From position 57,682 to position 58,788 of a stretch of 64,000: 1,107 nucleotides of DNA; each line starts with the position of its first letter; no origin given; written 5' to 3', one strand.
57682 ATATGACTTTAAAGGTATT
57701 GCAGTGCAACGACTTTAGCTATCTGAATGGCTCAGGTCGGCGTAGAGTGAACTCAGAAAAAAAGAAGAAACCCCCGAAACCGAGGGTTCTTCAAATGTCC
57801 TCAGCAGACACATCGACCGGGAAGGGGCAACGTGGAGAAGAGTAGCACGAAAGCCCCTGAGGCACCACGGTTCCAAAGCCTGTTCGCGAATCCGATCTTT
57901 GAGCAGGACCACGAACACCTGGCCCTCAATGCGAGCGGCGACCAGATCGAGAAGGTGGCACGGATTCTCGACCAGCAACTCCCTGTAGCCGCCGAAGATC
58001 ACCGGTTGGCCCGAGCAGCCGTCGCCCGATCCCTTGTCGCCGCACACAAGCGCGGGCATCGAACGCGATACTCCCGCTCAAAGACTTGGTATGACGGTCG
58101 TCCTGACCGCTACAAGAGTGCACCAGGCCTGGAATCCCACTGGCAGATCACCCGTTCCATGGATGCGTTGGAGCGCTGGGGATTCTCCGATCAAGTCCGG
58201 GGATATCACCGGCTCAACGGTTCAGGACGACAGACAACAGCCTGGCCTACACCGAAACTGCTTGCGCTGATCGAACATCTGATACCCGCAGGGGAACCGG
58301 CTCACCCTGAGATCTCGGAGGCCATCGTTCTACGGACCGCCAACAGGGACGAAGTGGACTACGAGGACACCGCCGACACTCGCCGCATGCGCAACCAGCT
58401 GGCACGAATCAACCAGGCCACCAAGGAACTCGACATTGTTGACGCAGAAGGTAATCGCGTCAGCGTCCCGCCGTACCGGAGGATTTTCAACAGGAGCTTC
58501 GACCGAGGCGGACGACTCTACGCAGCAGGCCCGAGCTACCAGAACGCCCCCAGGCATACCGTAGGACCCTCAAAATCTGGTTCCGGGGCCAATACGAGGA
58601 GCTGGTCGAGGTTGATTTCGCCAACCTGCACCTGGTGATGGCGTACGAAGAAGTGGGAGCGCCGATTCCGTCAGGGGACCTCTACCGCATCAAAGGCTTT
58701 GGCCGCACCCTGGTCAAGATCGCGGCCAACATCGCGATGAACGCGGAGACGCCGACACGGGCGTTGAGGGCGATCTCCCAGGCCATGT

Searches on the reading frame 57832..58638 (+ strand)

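Call 9: search_protein_families(library=pfam, proteins=[window:57832-58638:+], max_evalue=0.1)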
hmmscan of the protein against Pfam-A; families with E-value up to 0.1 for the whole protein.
window:57832-58638:+ (268 aa): 2 families
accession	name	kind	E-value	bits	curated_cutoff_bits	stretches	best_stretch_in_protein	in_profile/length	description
PF05201.20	GlutR_N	-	0.055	13.7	27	1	136-198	16-72/151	Glutamyl-tRNAGlu reductase, N-terminal domain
PF08159.17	NUC153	-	0.073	13.4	20.5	0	12-26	2-16/29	NUC153 domain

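Call 10: search_protein_families(library=padloc, proteins=[window:57832-58638:+], max_evalue=0.1)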
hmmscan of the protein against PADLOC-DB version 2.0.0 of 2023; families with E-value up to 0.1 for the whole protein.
window:57832-58638:+ (268 aa): 0 families

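Call 14: search_protein_families(library=phrogs, proteins=[window:57832-58638:+], max_evalue=0.01)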
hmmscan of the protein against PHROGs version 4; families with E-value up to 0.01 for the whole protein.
window:57832-58638:+ (268 aa): 1 family
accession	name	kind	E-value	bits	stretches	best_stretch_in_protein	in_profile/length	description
phrog_4756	-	unknown function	8e-11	42.7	1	102-242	101-245/440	-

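Call 15: search_protein_families(library=ncbifam, proteins=[window:57832-58638:+], max_evalue=0.01)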
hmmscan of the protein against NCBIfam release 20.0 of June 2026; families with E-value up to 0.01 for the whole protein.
window:57832-58638:+ (268 aa): 0 families
